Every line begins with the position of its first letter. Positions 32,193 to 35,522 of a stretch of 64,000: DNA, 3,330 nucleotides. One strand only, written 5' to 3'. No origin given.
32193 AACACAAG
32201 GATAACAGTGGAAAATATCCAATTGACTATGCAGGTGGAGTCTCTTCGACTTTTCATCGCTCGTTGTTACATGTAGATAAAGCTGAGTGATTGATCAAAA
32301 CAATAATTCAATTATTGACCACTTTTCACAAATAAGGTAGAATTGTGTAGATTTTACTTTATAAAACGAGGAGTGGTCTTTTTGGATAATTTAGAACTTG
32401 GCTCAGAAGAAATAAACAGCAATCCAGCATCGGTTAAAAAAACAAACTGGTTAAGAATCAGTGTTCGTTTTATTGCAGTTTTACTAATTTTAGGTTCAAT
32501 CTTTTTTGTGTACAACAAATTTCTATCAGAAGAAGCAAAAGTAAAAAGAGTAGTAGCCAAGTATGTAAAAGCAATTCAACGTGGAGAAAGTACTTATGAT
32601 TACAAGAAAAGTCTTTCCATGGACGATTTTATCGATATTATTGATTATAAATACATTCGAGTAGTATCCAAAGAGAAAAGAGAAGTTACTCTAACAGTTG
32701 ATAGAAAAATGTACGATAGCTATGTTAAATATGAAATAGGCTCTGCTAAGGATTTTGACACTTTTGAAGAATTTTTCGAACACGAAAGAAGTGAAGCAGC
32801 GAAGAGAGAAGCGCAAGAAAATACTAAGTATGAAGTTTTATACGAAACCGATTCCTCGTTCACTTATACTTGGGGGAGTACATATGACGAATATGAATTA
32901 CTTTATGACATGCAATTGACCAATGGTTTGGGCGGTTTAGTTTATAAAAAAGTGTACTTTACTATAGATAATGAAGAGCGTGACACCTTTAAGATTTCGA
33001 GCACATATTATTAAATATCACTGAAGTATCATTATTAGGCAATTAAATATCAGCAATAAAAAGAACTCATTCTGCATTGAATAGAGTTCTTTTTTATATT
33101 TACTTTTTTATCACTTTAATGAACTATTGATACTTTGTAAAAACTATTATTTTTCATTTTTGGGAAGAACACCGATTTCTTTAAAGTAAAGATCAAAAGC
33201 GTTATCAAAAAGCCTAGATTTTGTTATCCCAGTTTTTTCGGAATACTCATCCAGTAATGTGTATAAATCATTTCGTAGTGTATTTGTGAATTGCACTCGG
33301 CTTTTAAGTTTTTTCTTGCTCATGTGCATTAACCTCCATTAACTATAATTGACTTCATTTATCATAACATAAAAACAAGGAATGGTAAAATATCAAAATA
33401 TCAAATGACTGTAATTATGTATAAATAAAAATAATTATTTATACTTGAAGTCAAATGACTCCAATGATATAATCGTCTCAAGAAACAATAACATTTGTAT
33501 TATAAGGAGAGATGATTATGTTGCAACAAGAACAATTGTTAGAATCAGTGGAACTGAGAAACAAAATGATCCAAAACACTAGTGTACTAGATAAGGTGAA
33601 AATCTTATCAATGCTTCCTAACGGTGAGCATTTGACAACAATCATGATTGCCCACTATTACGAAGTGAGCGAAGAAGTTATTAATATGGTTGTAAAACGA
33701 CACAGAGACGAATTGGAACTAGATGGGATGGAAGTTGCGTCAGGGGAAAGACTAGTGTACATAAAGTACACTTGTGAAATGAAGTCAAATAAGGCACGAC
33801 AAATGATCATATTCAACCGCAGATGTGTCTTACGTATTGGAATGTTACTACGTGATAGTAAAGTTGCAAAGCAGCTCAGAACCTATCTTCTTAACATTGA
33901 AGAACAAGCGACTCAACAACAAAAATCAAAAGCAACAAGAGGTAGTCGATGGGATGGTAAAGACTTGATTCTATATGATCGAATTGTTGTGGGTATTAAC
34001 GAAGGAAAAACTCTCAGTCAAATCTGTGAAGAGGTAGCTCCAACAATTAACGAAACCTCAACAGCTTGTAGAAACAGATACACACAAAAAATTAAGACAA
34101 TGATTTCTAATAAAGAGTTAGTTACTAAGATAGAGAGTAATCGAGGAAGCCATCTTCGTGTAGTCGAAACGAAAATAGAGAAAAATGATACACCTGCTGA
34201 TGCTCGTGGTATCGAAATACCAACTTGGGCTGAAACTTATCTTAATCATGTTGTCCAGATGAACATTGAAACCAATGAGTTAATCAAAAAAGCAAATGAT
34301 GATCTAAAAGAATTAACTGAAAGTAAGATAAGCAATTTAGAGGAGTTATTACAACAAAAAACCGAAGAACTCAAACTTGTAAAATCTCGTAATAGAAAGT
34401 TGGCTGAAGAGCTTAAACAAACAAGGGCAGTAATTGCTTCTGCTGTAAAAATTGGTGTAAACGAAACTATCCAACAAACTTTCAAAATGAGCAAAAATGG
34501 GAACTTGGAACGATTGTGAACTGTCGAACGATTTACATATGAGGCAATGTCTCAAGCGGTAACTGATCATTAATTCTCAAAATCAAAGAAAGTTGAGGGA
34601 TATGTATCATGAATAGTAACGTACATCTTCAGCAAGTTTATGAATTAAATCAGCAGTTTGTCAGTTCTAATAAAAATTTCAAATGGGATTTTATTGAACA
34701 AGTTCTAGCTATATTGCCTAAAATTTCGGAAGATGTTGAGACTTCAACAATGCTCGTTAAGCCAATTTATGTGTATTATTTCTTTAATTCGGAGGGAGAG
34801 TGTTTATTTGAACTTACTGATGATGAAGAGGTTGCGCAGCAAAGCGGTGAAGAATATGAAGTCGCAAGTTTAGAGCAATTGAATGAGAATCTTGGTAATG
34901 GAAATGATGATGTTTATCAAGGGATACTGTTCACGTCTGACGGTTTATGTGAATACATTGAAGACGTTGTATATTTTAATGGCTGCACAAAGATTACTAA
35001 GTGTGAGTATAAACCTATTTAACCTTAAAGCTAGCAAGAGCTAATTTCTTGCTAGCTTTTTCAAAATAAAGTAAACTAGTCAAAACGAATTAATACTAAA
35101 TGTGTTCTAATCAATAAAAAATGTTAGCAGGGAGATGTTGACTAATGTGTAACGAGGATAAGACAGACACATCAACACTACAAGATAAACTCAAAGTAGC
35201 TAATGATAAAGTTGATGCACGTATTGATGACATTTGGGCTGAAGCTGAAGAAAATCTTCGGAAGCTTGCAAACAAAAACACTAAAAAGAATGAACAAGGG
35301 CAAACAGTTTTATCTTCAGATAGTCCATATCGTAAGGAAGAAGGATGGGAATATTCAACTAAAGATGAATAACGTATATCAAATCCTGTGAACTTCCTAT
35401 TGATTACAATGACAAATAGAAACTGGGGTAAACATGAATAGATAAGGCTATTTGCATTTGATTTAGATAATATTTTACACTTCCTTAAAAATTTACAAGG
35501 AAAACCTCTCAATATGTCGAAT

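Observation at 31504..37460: About 6-kb accessory (moron-like) island splitting the tail-tip genes from a second receptor-binding cluster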

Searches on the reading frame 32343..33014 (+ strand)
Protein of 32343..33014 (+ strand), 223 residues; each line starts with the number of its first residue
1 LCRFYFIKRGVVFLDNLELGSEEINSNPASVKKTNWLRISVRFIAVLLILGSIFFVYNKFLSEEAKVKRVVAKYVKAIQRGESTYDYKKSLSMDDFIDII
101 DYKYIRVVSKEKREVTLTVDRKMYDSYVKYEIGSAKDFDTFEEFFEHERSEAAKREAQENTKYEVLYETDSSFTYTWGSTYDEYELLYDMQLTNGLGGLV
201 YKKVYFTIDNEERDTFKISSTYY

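Call 4: search_protein_families(library=pfam, proteins=[window:32343-33014:+], max_evalue=0.1)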
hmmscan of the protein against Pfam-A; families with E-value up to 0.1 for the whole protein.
window:32343-33014:+ (223 aa): 1 family
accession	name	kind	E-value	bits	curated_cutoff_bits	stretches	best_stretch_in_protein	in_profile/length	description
PF13786.12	DUF4179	-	0.011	16.6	30.1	1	32-127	2-84/94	Domain of unknown function (DUF4179)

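Call 5: search_protein_families(library=phrogs, proteins=[window:32343-33014:+], max_evalue=0.01)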
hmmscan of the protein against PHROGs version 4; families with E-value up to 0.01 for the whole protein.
window:32343-33014:+ (223 aa): 0 families

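Call 6: search_protein_families(library=padloc, proteins=[window:32343-33014:+], max_evalue=0.1)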
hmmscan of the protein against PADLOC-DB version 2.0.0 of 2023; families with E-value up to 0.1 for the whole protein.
window:32343-33014:+ (223 aa): 0 families

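Call 30: search_protein_families(library=ncbifam, proteins=[window:32382-33014:+], max_evalue=0.05)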
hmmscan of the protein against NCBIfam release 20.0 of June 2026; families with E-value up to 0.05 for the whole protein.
window:32382-33014:+ (210 aa): 1 family
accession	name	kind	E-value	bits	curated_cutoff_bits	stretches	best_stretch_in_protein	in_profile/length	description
NF041554.1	SA1362_fam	subfamily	0.04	14.1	42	0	30-66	31-66/70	SA1362 family protein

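Call 69: predict_structure(alignment_id=A3)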
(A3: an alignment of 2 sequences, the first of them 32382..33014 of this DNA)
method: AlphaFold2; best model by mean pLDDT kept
length: 210 residues; sequences in the alignment: 2
mean_pLDDT: 64.8   pTM: 0.43
mean pLDDT of the five models: 64.8, 60.2, 57.4, 50.5, 47.1
residues with pLDDT >= 90: 3; 70-90: 84; 50-70: 86; < 50: 37
segments of 3 or more residues with pLDDT < 50: 1-17, 72-74, 76-84, 180-185
pLDDT, mean of each block of 10 residues (from residue 1): 43 47 71 80 65 74 67 47 49 54 77 85 87 75 54 68 61 63 56 67 72
secondary structure, 60 per line:
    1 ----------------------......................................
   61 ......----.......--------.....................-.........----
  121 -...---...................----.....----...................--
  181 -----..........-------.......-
elements in order: H23-66 H71-77 E86-106 H108-116 H128-146 E151-155 E160-178 E186-195 E203-209

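Call 70: search_protein_representatives(alignment_id=A3)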
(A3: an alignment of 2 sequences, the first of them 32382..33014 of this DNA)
Query: 2 sequences, 215 profile positions. Proteins with E-value up to 0.001 (for the whole library): 69; up to 1e-10: 29; up to 1e-30: 3. The best 69 are listed.
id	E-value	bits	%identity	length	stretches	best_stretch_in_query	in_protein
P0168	1.3e-99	348.7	-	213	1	1-215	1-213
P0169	2.0e-98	344.8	-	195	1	14-214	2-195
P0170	4.3e-35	137.8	-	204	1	14-210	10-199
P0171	6.7e-29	117.5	-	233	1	9-215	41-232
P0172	2.7e-26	109.0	-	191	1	20-215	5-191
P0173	2.6e-24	102.5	-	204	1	22-215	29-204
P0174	3.6e-24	102.0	-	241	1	8-215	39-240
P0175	6.3e-24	101.2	-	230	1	15-215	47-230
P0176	9.2e-21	90.9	-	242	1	14-215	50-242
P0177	1.1e-20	90.6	-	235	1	22-215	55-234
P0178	1.4e-20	90.3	-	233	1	30-215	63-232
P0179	2.0e-20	89.8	-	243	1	15-215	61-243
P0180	1.6e-19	86.9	-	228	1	12-213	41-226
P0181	3.1e-19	85.9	-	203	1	29-213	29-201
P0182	5.1e-19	85.2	-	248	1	11-212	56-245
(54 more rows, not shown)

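Call 73: search_protein_families(library=pfam, alignment_id=A5, max_evalue=0.01)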
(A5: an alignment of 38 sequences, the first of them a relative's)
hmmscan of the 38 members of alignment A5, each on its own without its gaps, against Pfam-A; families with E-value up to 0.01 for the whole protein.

A. member 1, P0168 (213 aa): 0 families

B. families by the number of members that match (of 38 scanned): 16 families
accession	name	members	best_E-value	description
PF12773.13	DZR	15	4.1e-05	Double zinc ribbon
PF13240.11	Zn_Ribbon_1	14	2.9e-08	zinc-ribbon domain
PF13248.11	Zn_ribbon_3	9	2.9e-07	zinc-ribbon domain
PF17032.10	Zn_ribbon_15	2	0.00096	zinc-ribbon family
PF14803.11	Zn_ribbon_Nudix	2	0.0028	Nudix N-terminal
PF08772.16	Zn_ribbon_NOB1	1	0.00044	Nin one binding (NOB1) Zn-ribbon like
PF14022.11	DUF4238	1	0.00076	Protein of unknown function (DUF4238)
PF09889.16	DUF2116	1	0.00099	Probable treble clef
PF22852.1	SoxE_N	1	0.0029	Sulfocyanin, N-terminal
PF10005.14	Zn_ribbon_DZR_6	1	0.0029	zinc-ribbon domain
PF06480.20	FtsH_ext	1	0.0039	FtsH Extracellular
PF02543.21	Carbam_trans_N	1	0.0044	Carbamoyltransferase N-terminus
PF24463.1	DUF7577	1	0.0051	Domain of unknown function (DUF7577)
PF08271.17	Zn_Ribbon_TF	1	0.008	TFIIB zinc-binding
PF13786.12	DUF4179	1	0.0087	Domain of unknown function (DUF4179)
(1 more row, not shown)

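Call 74: fold_search(model_id=the predicted structure, library=pdb)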
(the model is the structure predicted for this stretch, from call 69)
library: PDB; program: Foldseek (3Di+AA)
matches with E <= 10: 97; with E <= 0.001: 0
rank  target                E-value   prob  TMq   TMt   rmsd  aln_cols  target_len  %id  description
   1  3kzt_A                1.7e+00  0.09  0.14  0.20  16.0        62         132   13  Crystal structure of Protein of unknown function (NP_812423.1) from BACTEROIDES THETAIOTAOMICRON VPI-5482 at 2.10 A re (released 2010-02-02)
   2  7yz9_A                2.2e+00  0.06  0.17  0.19  15.9       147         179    9  Structure of catalytic domain of Rv1625c bound to nanobody NB4 (released 2022-08-31)
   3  7e2m_B                2.3e+00  0.07  0.15  0.23  14.2        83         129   12  Crystal structure of the RWD domain of human GCN2 - 2 (released 2021-03-17)
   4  2j71                  2.4e+00  0.04  0.09  0.17  16.9        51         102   16  alpha-glucan recognition by a family 41 carbohydrate-binding module from Thermotoga maritima pullulanase PulA (released 2006-10-17)
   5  9c14                  2.7e+00  0.07  0.12  0.24  19.1        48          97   17  Structure of the CopC-like domain of YcnJ (released 2025-08-06)
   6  3ul5_C                2.9e+00  0.06  0.15  0.33  11.4        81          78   15  Saccharum officinarum canecystatin-1 in space group C2221 (released 2012-11-28)
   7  6pas_B                2.9e+00  0.06  0.18  0.08  13.9       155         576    9  Inactive State of Manduca sexta soluble guanylate cyclase (released 2019-10-23)
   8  8q86_G                2.9e+00  0.06  0.17  0.17  18.4       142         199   11  Trimer of the dimeric SaPI2 Stl transcriptional regulator (released 2025-03-05)
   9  2jq5_MODEL_1_A        3.1e+00  0.06  0.14  0.22  13.8        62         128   14  Solution structure of RPA3114, a SEC-C motif containing protein from Rhodopseudomonas palustris; Northeast Str (released 2007-06-26)
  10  3kzt_B                3.3e+00  0.06  0.14  0.20  15.9        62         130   13  Crystal structure of Protein of unknown function (NP_812423.1) from BACTEROIDES THETAIOTAOMICRON VPI-5482 at 2.10 A re (released 2010-02-02)
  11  6p59_B                3.3e+00  0.04  0.16  0.17  19.2       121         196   18  Crystal structure of SIVrcm Vif-CBFbeta-ELOB-ELOC complex (released 2019-12-25)
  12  1zxq_A                3.5e+00  0.05  0.09  0.10  23.7        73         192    7  THE CRYSTAL STRUCTURE OF ICAM-2 (released 1997-09-04)
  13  8ow1_O                3.5e+00  0.04  0.15  0.14  18.7       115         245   10  Cryo-EM structure of the yeast Inner kinetochore bound to a CENP-A nucleosome. (released 2023-08-09)
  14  4usu                  3.5e+00  0.04  0.14  0.07  16.0       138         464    9  Crystal structure of human soluble Adenylyl Cyclase in complex with alpha,beta-methyleneadenosine-5'-triphosphate (released 2014-07-30)
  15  8zsa_A                3.5e+00  0.03  0.15  0.12   7.2        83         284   11  Crystal structure of 4VPMT2 (released 2025-03-19)
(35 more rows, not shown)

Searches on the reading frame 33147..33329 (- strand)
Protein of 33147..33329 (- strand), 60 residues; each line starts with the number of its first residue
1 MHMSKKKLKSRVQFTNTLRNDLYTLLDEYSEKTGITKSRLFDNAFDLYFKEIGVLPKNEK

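Call 4: search_protein_families(library=pfam, proteins=[window:33147-33329:-], max_evalue=0.1)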
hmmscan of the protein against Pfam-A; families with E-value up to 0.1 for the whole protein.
window:33147-33329:- (60 aa): 1 family
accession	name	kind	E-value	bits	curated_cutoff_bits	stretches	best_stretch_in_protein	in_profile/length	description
PF12651.13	RHH_3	-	2e-10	40.9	21.6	1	11-51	2-42/44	Ribbon-helix-helix domain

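Call 5: search_protein_families(library=phrogs, proteins=[window:33147-33329:-], max_evalue=0.01)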
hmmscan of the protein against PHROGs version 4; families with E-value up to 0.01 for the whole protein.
window:33147-33329:- (60 aa): 3 families
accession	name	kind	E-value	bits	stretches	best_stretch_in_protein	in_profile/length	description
phrog_3180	-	transcription regulation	1.7e-09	38.5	1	7-52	1-46/50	Arc-like repressor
phrog_876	-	transcription regulation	0.00086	19.9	1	7-54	63-110/239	transcriptional repressor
phrog_582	-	transcription regulation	0.0056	18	1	4-53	50-99/105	Arc-like repressor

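Call 6: search_protein_families(library=padloc, proteins=[window:33147-33329:-], max_evalue=0.1)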
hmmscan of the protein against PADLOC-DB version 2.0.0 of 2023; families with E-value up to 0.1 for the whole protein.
window:33147-33329:- (60 aa): 1 family
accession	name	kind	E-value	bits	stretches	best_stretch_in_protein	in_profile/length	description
PDLC02769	SspB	-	0.018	12.5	1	7-58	143-190/282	SspB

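Call 30: search_protein_families(library=ncbifam, proteins=[window:33147-33329:-], max_evalue=0.05)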
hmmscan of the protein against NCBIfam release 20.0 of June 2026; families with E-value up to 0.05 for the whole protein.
window:33147-33329:- (60 aa): 0 families

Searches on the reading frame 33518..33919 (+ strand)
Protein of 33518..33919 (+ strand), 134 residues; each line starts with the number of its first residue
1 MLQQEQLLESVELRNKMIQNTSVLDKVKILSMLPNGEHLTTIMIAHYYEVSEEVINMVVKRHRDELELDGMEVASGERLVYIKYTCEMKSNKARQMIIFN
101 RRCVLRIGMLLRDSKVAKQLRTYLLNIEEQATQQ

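Call 79: search_protein_families(library=pfam, proteins=[window:33518-33919:+], max_evalue=1)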
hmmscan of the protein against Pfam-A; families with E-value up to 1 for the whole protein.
window:33518-33919:+ (134 aa): 1 family
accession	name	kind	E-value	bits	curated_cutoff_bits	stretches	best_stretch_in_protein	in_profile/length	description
PF10543.14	ORF6N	-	0.052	14.3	27.8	1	39-97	12-73/86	ORF6N domain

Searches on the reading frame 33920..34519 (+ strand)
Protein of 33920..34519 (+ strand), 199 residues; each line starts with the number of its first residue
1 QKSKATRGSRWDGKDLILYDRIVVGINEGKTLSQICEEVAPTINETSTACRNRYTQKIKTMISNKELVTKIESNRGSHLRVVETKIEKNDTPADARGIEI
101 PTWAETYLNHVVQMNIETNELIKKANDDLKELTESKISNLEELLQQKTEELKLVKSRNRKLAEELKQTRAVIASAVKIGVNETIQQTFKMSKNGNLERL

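Call 79: search_protein_families(library=pfam, proteins=[window:33920-34519:+], max_evalue=1)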
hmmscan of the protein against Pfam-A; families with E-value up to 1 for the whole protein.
window:33920-34519:+ (199 aa): 11 families
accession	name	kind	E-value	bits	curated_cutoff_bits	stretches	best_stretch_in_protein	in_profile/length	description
PF18941.5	DUF5688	-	0.026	14.5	34.5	1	109-158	149-198/290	Family of unknown function (DUF5688)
PF12578.13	3-PAP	-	0.087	13.1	23.3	1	95-150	76-129/132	Myotubularin-associated protein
PF23338.1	PTHB1_hp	-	0.11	13.4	27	1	128-177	45-94/104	PTHB1 hairpin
PF01105.29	EMP24_GP25L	-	0.18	12.3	25.9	1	110-170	89-153/182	emp24/gp25L/p24 family/GOLD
PF03245.18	Phage_lysis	-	0.26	12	25.4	1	117-166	11-59/126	Bacteriophage Rz lysis protein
PF24487.1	NDC80_loop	-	0.37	10.8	27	1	118-189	113-183/233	Kinetochore protein NDC80 loop region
PF18052.6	Rx_N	-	0.41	11.2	27.7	1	137-177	6-46/93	Rx N-terminal domain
PF19697.4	Atg11_middle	-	0.42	11.3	26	1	121-167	28-74/79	Atg11 middle domain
PF01351.25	RNase_HII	-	0.49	10.7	25.8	1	116-186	24-94/199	Ribonuclease HII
PF04906.18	Tweety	-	0.58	9.2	31.8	1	116-178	124-187/431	Tweety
PF14584.11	DUF4446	-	0.6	10.6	27.4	1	115-176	17-79/150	Protein of unknown function (DUF4446)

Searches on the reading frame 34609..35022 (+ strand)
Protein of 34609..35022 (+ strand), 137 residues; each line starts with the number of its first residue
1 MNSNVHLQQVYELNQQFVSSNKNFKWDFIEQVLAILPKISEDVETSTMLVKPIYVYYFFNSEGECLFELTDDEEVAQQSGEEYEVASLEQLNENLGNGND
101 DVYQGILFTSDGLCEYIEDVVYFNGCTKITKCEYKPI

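Call 4: search_protein_families(library=pfam, proteins=[window:34609-35022:+], max_evalue=0.1)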
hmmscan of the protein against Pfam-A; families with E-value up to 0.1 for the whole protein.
window:34609-35022:+ (137 aa): 0 families

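Call 5: search_protein_families(library=phrogs, proteins=[window:34609-35022:+], max_evalue=0.01)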
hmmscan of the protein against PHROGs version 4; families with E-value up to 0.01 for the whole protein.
window:34609-35022:+ (137 aa): 0 families

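Call 6: search_protein_families(library=padloc, proteins=[window:34609-35022:+], max_evalue=0.1)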
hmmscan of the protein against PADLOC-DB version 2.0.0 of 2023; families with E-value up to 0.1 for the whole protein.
window:34609-35022:+ (137 aa): 0 families

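Call 30: search_protein_families(library=ncbifam, proteins=[window:34609-35022:+], max_evalue=0.05)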
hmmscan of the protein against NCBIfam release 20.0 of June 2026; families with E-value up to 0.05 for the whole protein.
window:34609-35022:+ (137 aa): 0 families

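Call 51: search_solved_structures(query=window:34609-35022:+, max_evalue=10)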
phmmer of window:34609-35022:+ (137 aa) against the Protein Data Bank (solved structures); distinct sequences matched with E-value up to 10: 3.
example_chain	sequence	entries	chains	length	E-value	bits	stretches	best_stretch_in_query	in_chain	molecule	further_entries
9fqr_Xf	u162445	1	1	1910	0.48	13.8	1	68-134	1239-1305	Cilia- and flagella-associated protein 276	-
4evm_A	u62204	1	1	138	1.1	12.6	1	50-88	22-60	Thioredoxin family protein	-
7z47_A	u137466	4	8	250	1.6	12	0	34-77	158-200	Adaptor protein | Adaptor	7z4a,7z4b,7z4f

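Call 68: predict_structure(protein=window:34609-35022:+)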
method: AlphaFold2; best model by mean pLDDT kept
length: 137 residues; sequences in the alignment: 1
mean_pLDDT: 43.6   pTM: 0.35
mean pLDDT of the five models: 43.6, 43.1, 42.3, 40.8, 38.6
residues with pLDDT >= 90: 0; 70-90: 0; 50-70: 46; < 50: 91
segments of 3 or more residues with pLDDT < 50: 1-3, 42-53, 59-66, 75-137
pLDDT, mean of each block of 10 residues (from residue 1): 55 61 55 60 42 48 47 45 35 36 37 31 26 26
secondary structure, 60 per line:
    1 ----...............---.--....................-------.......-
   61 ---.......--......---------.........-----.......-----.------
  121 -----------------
elements in order: H5-19 H26-45 E53-59 E64-70 H73-78 H88-96 E102-108

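Call 104: search_protein_families(library=pfam, proteins=[window:34609-35022:+], max_evalue=5)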
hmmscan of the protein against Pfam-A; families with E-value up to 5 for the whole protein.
window:34609-35022:+ (137 aa): 1 family
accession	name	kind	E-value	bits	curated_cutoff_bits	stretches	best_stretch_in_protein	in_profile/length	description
PF05620.16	TMEM208_SND2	-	0.17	12.1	22.9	1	109-130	86-107/167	SRP-independent targeting protein 2/TMEM208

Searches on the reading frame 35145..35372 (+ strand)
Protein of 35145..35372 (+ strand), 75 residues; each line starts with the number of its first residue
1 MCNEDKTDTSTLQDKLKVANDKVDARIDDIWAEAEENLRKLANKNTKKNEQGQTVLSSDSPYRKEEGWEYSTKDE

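Call 4: search_protein_families(library=pfam, proteins=[window:35145-35372:+], max_evalue=0.1)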
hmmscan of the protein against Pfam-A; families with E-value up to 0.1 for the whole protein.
window:35145-35372:+ (75 aa): 0 families

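Call 5: search_protein_families(library=phrogs, proteins=[window:35145-35372:+], max_evalue=0.01)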
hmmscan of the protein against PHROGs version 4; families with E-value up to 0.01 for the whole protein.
window:35145-35372:+ (75 aa): 0 families

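Call 6: search_protein_families(library=padloc, proteins=[window:35145-35372:+], max_evalue=0.1)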
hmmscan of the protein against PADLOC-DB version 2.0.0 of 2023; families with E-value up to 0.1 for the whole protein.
window:35145-35372:+ (75 aa): 0 families

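Call 30: search_protein_families(library=ncbifam, proteins=[window:35145-35372:+], max_evalue=0.05)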
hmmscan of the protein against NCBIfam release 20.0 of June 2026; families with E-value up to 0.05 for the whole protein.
window:35145-35372:+ (75 aa): 0 families

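Call 104: search_protein_families(library=pfam, proteins=[window:35145-35372:+], max_evalue=5)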
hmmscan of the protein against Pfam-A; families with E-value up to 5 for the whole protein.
window:35145-35372:+ (75 aa): 1 family
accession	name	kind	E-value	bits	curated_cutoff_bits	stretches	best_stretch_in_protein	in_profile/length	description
PF10392.15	COG5_N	-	0.12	13.1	31.2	1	4-55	26-77/132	Conserved oligomeric Golgi complex subunit 5, N-terminal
